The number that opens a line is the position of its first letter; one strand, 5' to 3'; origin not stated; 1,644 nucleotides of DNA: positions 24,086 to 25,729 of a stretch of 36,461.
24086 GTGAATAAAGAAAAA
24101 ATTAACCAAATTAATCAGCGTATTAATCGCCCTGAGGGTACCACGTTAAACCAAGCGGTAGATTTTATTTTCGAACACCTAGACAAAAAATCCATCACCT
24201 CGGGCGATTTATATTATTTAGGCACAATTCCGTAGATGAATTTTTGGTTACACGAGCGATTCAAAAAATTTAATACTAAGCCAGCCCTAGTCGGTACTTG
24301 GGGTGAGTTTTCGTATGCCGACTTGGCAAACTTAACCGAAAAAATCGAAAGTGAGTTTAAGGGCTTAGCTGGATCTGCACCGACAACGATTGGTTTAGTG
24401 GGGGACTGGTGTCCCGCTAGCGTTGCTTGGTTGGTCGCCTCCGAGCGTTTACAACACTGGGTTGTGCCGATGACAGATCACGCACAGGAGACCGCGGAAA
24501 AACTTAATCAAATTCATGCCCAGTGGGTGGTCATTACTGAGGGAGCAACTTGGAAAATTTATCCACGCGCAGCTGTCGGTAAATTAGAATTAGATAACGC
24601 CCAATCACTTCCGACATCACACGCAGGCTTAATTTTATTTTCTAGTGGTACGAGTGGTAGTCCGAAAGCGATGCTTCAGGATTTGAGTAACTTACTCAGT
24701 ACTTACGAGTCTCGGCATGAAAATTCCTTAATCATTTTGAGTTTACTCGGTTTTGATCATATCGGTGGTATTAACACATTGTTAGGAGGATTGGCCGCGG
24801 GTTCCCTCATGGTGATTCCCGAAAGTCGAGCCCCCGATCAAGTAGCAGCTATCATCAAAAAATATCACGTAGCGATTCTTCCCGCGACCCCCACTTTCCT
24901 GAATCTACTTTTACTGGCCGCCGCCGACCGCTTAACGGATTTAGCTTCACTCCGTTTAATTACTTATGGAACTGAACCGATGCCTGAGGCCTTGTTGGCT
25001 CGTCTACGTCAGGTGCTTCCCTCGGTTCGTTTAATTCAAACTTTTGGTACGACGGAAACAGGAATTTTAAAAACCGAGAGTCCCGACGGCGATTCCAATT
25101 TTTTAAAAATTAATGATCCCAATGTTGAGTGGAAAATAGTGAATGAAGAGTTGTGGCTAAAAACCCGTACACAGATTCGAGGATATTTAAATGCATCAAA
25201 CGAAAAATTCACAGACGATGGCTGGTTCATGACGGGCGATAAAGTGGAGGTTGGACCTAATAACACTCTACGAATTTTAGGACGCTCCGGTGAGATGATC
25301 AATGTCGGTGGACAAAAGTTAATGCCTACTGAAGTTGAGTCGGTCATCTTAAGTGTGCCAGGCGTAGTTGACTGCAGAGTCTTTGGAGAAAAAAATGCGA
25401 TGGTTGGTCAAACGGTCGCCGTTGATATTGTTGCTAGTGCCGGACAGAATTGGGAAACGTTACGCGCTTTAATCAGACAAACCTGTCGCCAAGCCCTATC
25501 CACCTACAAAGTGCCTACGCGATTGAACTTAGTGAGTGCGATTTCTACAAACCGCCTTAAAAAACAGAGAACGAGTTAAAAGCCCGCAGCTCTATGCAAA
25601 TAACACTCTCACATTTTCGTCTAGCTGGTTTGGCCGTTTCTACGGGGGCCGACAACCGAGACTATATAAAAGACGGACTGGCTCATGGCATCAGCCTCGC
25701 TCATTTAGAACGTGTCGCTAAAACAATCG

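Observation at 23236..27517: Six-gene carrier-protein-dependent acyl cassette feeding a NeuD/PglD-type sugar acyltransferase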

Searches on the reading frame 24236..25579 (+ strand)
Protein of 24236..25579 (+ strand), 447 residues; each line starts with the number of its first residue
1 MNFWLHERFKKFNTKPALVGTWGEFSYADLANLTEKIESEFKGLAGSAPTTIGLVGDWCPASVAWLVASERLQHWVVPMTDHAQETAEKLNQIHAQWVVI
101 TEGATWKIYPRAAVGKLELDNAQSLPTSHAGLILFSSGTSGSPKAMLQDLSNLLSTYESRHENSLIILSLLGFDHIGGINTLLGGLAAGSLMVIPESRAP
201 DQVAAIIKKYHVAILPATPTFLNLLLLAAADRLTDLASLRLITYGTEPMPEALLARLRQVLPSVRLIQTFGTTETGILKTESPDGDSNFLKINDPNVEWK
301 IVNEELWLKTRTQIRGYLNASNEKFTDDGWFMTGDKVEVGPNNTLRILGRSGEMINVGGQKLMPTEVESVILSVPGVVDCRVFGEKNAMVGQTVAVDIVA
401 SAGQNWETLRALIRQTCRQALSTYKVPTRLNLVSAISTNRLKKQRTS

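Call 3: search_protein_families(library=pfam, proteins=[window:24236-25579:+], max_evalue=0.01)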
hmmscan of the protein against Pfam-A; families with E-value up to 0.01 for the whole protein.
window:24236-25579:+ (447 aa): 2 families
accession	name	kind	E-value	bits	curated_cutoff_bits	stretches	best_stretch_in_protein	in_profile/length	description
PF00501.34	AMP-binding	-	4.4e-32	111.8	29.9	1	7-305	3-359/384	AMP-binding enzyme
PF13193.12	AMP-binding_C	-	2.1e-10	41.8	24.5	1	366-443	1-76/76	AMP-binding enzyme C-terminal domain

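Call 4: search_protein_families(library=ncbifam, proteins=[window:24236-25579:+], max_evalue=0.01)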
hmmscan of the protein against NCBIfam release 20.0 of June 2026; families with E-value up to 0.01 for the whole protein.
window:24236-25579:+ (447 aa): 100 families (the best 25 are shown)
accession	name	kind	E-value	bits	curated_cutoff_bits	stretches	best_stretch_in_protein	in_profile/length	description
NF004837.0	PRK06187.1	subfamily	5.6e-42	143.7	476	1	83-439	119-508/531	long-chain-fatty-acid--CoA ligase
NF005801.1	PRK07656.1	equivalog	3.1e-37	128.4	657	1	103-440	137-490/500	FadD3 family acyl-CoA ligase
NF004511.1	PRK05852.1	equivalog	7.9e-37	127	650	1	127-436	154-487/505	FadD7 family fatty acid--CoA ligase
TIGR01923.1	menE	equivalog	2.4e-36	125.5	330.15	1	26-440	1-433/442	o-succinylbenzoate--CoA ligase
NF004114.0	PRK05605.1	equivalog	3.4e-35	121.4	766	1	106-444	198-560/575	long-chain-fatty-acid--CoA ligase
NF002966.0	PRK03640.1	equivalog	3.1e-34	118.4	556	1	1-443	4-470/483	o-succinylbenzoate--CoA ligase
NF005307.0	PRK06839.1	equivalog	9.7e-32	110.2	748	2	306-439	346-479/496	o-succinylbenzoate--CoA ligase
NF006182.0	PRK08316.1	subfamily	2.4e-31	108.8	663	1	103-439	146-503/523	fatty acyl-CoA synthetase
TIGR03098.1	ligase_PEP_1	hypoth_equivalog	7.1e-30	103.9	592.35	2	331-439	398-504/517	acyl-CoA ligase (AMP-forming), exosortase A system-associated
NF052269.1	Staph_lig_FadD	equivalog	1.2e-28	99.7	650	1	123-443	145-483/499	long-chain-fatty-acid--CoA ligase FadD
NF005877.1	PRK07824.1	equivalog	5.2e-28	98.2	345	1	130-438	44-347/362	o-succinylbenzoate--CoA ligase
TIGR01733.1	AA-adenyl-dom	subfamily_domain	5.9e-28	97.8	317.4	1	123-380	110-407/409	amino acid adenylation domain-containing protein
NF005863.0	PRK07798.1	subfamily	5.9e-28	97.7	543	2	326-437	406-515/540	acyl-CoA synthetase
NF006181.0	PRK08314.1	subfamily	4e-27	94.7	705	1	49-436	122-537/563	long-chain-fatty-acid--CoA ligase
NF005858.0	PRK07787.1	subfamily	9.6e-27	93.5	575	1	125-443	126-462/471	acyl-CoA synthetase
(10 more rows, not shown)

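Call 11: find_homologous_proteins(query=window:24236-25579:+, max_evalue=1e-20)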
Query window:24236-25579:+ (447 aa): 7494 proteins with E <= 1e-20 among 8000 candidates; the best 120 are listed.
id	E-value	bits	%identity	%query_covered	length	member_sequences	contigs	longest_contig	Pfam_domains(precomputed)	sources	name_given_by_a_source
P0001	1.3e-283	958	95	100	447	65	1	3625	PF00501.35,PF13193.13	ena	-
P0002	2.0e-271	918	90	100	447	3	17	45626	PF00501.35,PF13193.13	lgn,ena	-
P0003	2.2e-270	915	89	100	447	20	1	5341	PF00501.35,PF13193.13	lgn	-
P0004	6.7e-264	893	88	100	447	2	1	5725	PF00501.35,PF13193.13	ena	-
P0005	1.3e-261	886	87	100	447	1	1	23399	PF00501.35,PF13193.13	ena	-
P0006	3.4e-260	881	87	100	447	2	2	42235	PF00501.35,PF13193.13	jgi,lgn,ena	jgi:acyl-coenzyme A synthetase/AMP-(fatty) acid ligase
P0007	6.1e-260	880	86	100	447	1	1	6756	PF00501.35,PF13193.13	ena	-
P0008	9.8e-260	880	87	100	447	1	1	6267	PF00501.35,PF13193.13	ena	-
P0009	3.8e-259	878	86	100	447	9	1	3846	PF00501.35,PF13193.13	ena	-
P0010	8.8e-259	877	86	100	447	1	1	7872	PF00501.35,PF13193.13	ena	-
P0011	8.1e-254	860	84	100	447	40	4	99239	PF00501.35,PF13193.13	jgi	-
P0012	1.9e-253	859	84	100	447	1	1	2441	PF00501.35,PF13193.13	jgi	-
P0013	1.3e-252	856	84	100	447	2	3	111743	PF00501.35,PF13193.13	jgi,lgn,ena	jgi:acyl-coenzyme A synthetase/AMP-(fatty) acid ligase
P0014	6.6e-249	844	82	100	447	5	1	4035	PF00501.35,PF13193.13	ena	-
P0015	1.0e-248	843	83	100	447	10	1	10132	PF00501.35,PF13193.13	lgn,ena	-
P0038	3.6e-165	568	57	100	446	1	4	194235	PF00501.35,PF13193.13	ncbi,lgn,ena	-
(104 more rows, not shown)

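Call 15: find_encoding_contigs(protein=window:24236-25579:+, flank=10000, max_places=4)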
Protein window:24236-25579:+ (447 aa): no gene with exactly this product is on record in the collection.

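Call 17: find_encoding_contigs(protein=P0038, flank=10000, max_places=2)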
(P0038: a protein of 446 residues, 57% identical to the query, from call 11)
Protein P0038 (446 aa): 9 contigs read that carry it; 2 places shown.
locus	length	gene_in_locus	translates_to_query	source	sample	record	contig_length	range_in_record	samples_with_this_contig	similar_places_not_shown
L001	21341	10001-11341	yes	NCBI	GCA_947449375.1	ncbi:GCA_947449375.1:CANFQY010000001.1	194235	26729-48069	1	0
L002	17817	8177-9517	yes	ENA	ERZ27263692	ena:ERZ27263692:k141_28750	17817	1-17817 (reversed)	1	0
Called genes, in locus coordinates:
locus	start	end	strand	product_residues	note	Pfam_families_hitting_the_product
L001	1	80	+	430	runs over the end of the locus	-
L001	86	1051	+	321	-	PF04230:PS_pyruv_trans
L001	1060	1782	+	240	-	PF04488:Gly_transf_sug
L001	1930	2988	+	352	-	PF20706:GT4-conflict (weak), PF00534:Glycos_transf_1, PF13692:Glyco_trans_1_4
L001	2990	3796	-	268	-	PF00535:Glycos_transf_2, PF13506:Glyco_transf_21, PF13641:Glyco_tranf_2_3 (weak), PF13632:Glyco_trans_2_3 (faint)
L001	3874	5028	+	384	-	PF13579:Glyco_trans_4_4 (faint), PF20706:GT4-conflict, PF00534:Glycos_transf_1, PF13692:Glyco_trans_1_4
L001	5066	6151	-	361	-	PF14897:EpsG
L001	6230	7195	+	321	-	PF21360:PylC-like_N, PF02655:ATP-grasp_3, PF15632:ATPgrasp_Ter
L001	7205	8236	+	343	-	PF00535:Glycos_transf_2, PF10111:Glyco_tranf_2_2, PF13641:Glyco_tranf_2_3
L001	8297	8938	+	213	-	PF00702:Hydrolase (weak)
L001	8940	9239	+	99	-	-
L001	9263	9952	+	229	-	PF00106:adh_short, PF01370:Epimerase (weak), PF08659:KR (weak), PF13561:adh_short_C2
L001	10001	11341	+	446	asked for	PF00501:AMP-binding, PF13193:AMP-binding_C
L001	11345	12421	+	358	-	PF00195:Chal_sti_synt_N (faint), PF08545:ACP_syn_III, PF08541:ACP_syn_III_C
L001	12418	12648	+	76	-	-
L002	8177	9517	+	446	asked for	PF00501:AMP-binding, PF13193:AMP-binding_C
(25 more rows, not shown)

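Call 18: find_encoding_contigs(protein=P0002, flank=10000, max_places=2)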
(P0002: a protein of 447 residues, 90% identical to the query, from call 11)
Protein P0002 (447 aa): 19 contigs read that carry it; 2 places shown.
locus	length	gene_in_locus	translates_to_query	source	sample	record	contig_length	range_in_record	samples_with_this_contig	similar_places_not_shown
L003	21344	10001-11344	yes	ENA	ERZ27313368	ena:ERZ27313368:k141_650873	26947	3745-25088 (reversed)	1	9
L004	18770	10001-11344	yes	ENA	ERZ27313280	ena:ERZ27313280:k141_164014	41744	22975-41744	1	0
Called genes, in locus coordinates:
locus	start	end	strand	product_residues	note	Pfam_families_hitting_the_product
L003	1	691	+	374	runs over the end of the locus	PF13439:Glyco_transf_4 (weak), PF20706:GT4-conflict, PF00534:Glycos_transf_1, PF13692:Glyco_trans_1_4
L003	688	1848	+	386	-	PF04932:Wzy_C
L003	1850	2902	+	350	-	PF26337:Gtf3_C (weak)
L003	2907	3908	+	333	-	PF13641:Glyco_tranf_2_3, PF00535:Glycos_transf_2, PF10111:Glyco_tranf_2_2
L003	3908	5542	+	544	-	PF04138:GtrA_DPMS_TM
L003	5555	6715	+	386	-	PF02350:Epimerase_2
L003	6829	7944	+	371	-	PF13579:Glyco_trans_4_4, PF00534:Glycos_transf_1, PF13692:Glyco_trans_1_4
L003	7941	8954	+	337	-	PF13480:Acetyltransf_6 (weak), PF02388:FemAB (weak)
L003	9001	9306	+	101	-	-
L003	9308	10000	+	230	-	PF00106:adh_short, PF01370:Epimerase, PF08659:KR (faint), PF13561:adh_short_C2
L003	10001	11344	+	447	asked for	PF00501:AMP-binding, PF13193:AMP-binding_C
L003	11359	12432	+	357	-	PF08545:ACP_syn_III, PF08541:ACP_syn_III_C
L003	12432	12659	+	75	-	-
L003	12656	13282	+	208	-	PF17836:PglD_N (weak), PF25087:GMPPB_C, PF00132:Hexapep (weak), PF14602:Hexapep_2 (weak)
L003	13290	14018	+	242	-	-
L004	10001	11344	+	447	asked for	PF00501:AMP-binding, PF13193:AMP-binding_C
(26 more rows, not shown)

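Call 19: search_solved_structures(query=window:24236-25579:+, max_evalue=1e-10)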
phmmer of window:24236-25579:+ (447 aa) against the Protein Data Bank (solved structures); distinct sequences matched with E-value up to 1e-10: 64 (the best 60 are shown).
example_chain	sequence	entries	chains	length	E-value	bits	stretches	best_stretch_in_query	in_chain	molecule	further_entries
2qvz_X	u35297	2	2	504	8.3e-29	104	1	125-443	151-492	4-Chlorobenzoate CoA Ligase/Synthetase | 4-Chlorobenzoate CoA Ligase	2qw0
3cw8_X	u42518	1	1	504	1.1e-28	103.6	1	125-443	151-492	4-chlorobenzoyl CoA ligase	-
1t5d_X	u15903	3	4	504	1.2e-28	103.5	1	125-443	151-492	4-chlorobenzoyl CoA ligase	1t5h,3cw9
2qvx_X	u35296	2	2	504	1.5e-28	103.1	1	125-443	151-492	4-Chlorobenzoate CoA Ligase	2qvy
3dlp_X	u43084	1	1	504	1.6e-28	103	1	125-443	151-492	4-Chlorobenzoate CoA Ligase/Synthetase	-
5wm2_A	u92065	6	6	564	9e-24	87.4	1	129-438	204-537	Salicylate-AMP ligase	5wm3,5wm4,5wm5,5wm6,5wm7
3r44_A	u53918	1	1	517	8.1e-22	80.9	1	132-440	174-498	fatty acyl CoA synthetase FADD13 (FATTY-ACYL-CoA SYNTHETASE)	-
6e8o_A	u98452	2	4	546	8.7e-20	74.2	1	128-436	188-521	2,3-dihydroxybenzoate-AMP ligase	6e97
5ie0_A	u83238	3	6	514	1e-19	74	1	83-434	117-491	Oxalate--CoA ligase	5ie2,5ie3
3a9u_A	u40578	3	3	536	3e-19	72.4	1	133-436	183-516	4-coumarate--CoA ligase | 4-coumarate:CoA ligase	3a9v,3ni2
5buq_A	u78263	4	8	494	1.4e-18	70.2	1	129-440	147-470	2-succinylbenzoate--CoA ligase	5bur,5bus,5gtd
6qjz_A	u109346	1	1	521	3.4e-18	69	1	128-436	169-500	oxalyl CoA-synthetase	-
8r2q_A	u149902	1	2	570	3.6e-18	68.9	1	124-440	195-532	Probable fatty-acid-CoA ligase FadD5 (Fatty-acid-CoA synthetase) (Fatty-acid-CoA synthase)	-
1md9_A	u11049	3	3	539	5.3e-18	68.4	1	163-436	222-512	2,3-dihydroxybenzoate-AMP ligase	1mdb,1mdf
8xjz_C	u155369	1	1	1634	8.8e-18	67.6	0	131-283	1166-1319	Peptide synthetase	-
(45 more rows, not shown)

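Call 29: search_dna_similar(query=window:24236-25579:+, collection=plasmids, mode=protein, max_evalue=1e-40, max_rows=15)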
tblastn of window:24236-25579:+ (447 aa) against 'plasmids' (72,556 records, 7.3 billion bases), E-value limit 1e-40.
Records with a match: 47; places in all: 47; records where one place covers at least 80% of the query: 45.
Best place of each record, by identity: <60% 47.
By first word of the organism name: Bacillus 36; Bradyrhizobium 5; Rhizobium 3; Burkholderia 2; Pseudoalteromonas 1.
By predicted mobility (MOB-suite, as given by PLSDB): non-mobilizable 38; conjugative 8; mobilizable 1.
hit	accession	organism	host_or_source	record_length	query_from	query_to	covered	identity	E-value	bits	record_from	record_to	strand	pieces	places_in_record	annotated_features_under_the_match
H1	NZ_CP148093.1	Rhizobium sp. T1470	Medicago sativa,cell culture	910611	4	446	99%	41.2%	4e-68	242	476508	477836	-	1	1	class I adenylate-forming enzyme family protein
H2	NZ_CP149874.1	Rhizobium sp. T1473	-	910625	4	446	99%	41.2%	4e-68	242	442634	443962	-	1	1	class I adenylate-forming enzyme family protein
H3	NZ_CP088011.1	Rhizobium sp. T136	Melilotus albus,Cell culture,root nodule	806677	4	446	99%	41.1%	1e-69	247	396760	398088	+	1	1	class I adenylate-forming enzyme family protein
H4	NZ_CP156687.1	Burkholderia stagnalis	Bacterial cells,soils collected in ...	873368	1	447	100%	37.2%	2e-63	229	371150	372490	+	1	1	fatty acid--CoA ligase family protein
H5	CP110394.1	Burkholderia sp. JSH-S8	Tetrastigma hemsleyanum Diels et Gilg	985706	1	447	100%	36.7%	3e-62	225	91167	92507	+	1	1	long-chain fatty acid--CoA ligase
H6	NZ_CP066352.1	Bradyrhizobium japonicum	Glycine max,DNA isolated from pure ...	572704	12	445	97%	35.8%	9e-58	212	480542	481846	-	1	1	fatty acid--CoA ligase family protein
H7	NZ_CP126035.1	Bradyrhizobium elkanii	Glycine max,soybean,root nodule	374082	12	445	97%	35.8%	9e-58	212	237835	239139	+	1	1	fatty acid--CoA ligase family protein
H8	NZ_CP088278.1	Bradyrhizobium barranii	Glycine max cv. AC Glengarry,cell ...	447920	12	445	97%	35.8%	9e-58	212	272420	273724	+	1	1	fatty acid--CoA ligase family protein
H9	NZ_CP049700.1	Bradyrhizobium barranii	Glycine max cv. AC Glengarry,cell ...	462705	12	445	97%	35.8%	9e-58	212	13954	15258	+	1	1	fatty acid--CoA ligase family protein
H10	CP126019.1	Bradyrhizobium japonicum USDA 123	Glycine max,soybean,root nodule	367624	12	445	97%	35.8%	1e-57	212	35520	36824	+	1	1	fatty acid--CoA ligase family protein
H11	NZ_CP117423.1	Bacillus cereus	-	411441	4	445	99%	34.8%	8e-65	233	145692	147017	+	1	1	fatty acid--CoA ligase family protein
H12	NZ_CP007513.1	Bacillus bombysepticus str. Wang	separated from the corpses of silkworms ...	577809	4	445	99%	34.8%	8e-65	233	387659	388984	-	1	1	fatty acid--CoA ligase family protein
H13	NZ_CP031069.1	Bacillus sp. JAS24-2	cell culture,soil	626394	4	445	99%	34.7%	2e-63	229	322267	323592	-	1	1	fatty acid--CoA ligase family protein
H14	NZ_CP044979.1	Bacillus thuringiensis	whole organism,soil sample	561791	4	445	99%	34.6%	1e-65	235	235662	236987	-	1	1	fatty acid--CoA ligase family protein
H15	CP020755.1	Bacillus thuringiensis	Single cell,Tissue, animal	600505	4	445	99%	34.6%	3e-65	234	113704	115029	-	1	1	AMP-dependent synthetase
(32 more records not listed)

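Call 30: get_annotated_region(hit=H1, flank=9000)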
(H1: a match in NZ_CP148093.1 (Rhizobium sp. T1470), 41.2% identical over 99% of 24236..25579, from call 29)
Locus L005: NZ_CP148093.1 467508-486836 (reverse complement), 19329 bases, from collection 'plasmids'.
description: Rhizobium sp. T1470 plasmid unnamed6, complete sequence
organism: Rhizobium sp. T1470 (NCBI taxid 555320)
taxonomy: Bacteria; Pseudomonadota; Alphaproteobacteria; Hyphomicrobiales; Rhizobiaceae; Rhizobium; Rhizobium sp. T1470
host: -; source: Medicago sativa,cell culture; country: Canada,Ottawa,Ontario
typing (MOB-suite, as given by PLSDB): conjugative; relaxase MOBQ; mating-pair formation MPF_T
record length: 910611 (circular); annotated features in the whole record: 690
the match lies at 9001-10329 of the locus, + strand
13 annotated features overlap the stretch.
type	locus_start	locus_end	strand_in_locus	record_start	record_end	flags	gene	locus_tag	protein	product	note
CDS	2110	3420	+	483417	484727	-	-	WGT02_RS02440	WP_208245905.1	HlyD family type I secretion periplasmic adaptor subunit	GO:0030253 - protein secretion by the type I secretion system [Evidence IEA]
CDS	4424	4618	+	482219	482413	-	-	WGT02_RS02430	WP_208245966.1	hypothetical protein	-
CDS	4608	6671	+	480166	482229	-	-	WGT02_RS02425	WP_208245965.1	recombinase family protein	GO:0006310 - DNA recombination [Evidence IEA]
CDS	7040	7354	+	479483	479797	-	-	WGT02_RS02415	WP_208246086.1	hypothetical protein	-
CDS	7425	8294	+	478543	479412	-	-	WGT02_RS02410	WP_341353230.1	hypothetical protein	-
CDS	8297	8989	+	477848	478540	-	-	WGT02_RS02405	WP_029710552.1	SDR family oxidoreductase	-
CDS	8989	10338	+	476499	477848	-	-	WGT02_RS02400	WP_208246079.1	class I adenylate-forming enzyme family protein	-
CDS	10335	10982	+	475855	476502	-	-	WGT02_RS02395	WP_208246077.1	hypothetical protein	-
CDS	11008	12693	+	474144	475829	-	cmlS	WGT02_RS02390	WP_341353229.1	chloramphenicol-biosynthetic FADH2-dependent halogenase CmlS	-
CDS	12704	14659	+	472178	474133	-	-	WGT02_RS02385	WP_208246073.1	alpha/beta hydrolase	-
CDS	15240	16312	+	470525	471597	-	-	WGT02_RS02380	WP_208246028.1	IS630 family transposase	-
CDS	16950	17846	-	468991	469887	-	istB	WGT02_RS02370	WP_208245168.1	IS21-like element helper ATPase IstB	-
CDS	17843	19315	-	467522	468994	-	istA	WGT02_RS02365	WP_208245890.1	IS21 family transposase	-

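Call 31: get_annotated_region(hit=H4, flank=9000)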
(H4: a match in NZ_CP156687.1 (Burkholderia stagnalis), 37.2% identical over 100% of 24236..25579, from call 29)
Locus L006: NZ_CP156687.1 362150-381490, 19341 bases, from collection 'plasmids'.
description: Burkholderia stagnalis strain YJ-2 plasmid plas2, complete sequence
organism: Burkholderia stagnalis (NCBI taxid 1503054)
taxonomy: Bacteria; Pseudomonadota; Betaproteobacteria; Burkholderiales; Burkholderiaceae; Burkholderia; Burkholderia stagnalis
host: -; source: Bacterial cells,soils collected in Guangdong Province, China; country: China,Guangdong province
typing (MOB-suite, as given by PLSDB): non-mobilizable
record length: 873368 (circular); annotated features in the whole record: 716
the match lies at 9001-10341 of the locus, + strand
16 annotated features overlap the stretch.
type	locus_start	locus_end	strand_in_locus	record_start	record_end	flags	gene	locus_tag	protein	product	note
CDS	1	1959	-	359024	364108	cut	-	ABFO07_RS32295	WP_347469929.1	AAA family ATPase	-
CDS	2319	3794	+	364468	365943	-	-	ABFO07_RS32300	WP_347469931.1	winged helix-turn-helix domain-containing protein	GO:0000160 - phosphorelay signal transduction system [Evidence IEA]; GO:0006355 - regulation of DNA-templated ...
CDS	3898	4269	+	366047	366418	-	-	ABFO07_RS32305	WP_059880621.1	response regulator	GO:0000160 - phosphorelay signal transduction system [Evidence IEA]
CDS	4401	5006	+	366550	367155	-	-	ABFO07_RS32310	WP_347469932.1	response regulator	GO:0000160 - phosphorelay signal transduction system [Evidence IEA]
CDS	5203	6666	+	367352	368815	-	-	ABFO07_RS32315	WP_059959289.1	mechanosensitive ion channel family protein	-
CDS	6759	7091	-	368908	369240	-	-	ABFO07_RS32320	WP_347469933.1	hypothetical protein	-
CDS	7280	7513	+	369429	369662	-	-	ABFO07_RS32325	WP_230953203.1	hypothetical protein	-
CDS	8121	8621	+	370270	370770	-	-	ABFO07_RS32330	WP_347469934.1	hypothetical protein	-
CDS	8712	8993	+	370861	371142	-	-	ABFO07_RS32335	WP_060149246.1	hypothetical protein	-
CDS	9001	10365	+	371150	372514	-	-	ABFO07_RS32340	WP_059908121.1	fatty acid--CoA ligase family protein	-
CDS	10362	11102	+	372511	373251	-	-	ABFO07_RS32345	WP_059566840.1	SDR family oxidoreductase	-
CDS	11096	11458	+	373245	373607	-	-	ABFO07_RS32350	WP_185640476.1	hypothetical protein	-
CDS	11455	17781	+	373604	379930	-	-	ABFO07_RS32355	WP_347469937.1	SDR family NAD(P)-dependent oxidoreductase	-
CDS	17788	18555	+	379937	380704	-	-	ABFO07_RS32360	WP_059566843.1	alpha/beta fold hydrolase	-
CDS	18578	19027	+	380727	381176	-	-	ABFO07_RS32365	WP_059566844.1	hypothetical protein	-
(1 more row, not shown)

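Call 32: get_annotated_region(hit=H11, flank=9000)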
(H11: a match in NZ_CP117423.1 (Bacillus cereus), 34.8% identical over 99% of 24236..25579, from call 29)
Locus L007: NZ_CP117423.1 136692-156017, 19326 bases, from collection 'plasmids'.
description: Bacillus cereus strain 2-6A plasmid p_unnamed2, complete sequence
organism: Bacillus cereus (NCBI taxid 1396)
taxonomy: Bacteria; Bacillota; Bacilli; Bacillales; Bacillaceae; Bacillus; Bacillus cereus
host: -; source: -; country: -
typing (MOB-suite, as given by PLSDB): non-mobilizable; replicon rep_cluster_125; mating-pair formation MPF_T
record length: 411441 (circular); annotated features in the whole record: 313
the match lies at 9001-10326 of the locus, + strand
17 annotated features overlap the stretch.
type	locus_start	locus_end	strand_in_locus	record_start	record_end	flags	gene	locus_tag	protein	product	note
CDS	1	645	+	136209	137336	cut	-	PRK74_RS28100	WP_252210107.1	copper amine oxidase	-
CDS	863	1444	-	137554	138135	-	-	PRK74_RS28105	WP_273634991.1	hypothetical protein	-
CDS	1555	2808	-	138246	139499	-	-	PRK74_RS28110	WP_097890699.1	MFS transporter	GO:0055085 - transmembrane transport [Evidence IEA]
CDS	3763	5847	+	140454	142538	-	-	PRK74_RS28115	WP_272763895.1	alpha-amylase family glycosyl hydrolase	GO:0005975 - carbohydrate metabolic process [Evidence IEA]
CDS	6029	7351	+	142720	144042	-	-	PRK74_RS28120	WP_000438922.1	alpha/beta hydrolase-fold protein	-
CDS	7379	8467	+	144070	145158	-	-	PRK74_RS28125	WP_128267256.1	hypothetical protein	-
CDS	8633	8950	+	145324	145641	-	-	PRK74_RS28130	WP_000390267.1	hypothetical protein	-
CDS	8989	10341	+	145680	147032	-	-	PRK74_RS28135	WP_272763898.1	fatty acid--CoA ligase family protein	-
CDS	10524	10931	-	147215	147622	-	-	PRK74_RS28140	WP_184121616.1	DoxX family protein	-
CDS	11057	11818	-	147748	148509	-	-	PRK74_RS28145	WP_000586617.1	hypothetical protein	-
CDS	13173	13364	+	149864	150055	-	-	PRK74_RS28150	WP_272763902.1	hypothetical protein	-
CDS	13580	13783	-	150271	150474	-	-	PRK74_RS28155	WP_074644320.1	hypothetical protein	-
CDS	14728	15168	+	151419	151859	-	-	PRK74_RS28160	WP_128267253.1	AraC family transcriptional regulator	-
CDS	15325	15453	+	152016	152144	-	-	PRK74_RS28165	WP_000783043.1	hypothetical protein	-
CDS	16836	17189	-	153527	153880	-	-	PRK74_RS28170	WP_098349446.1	hypothetical protein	-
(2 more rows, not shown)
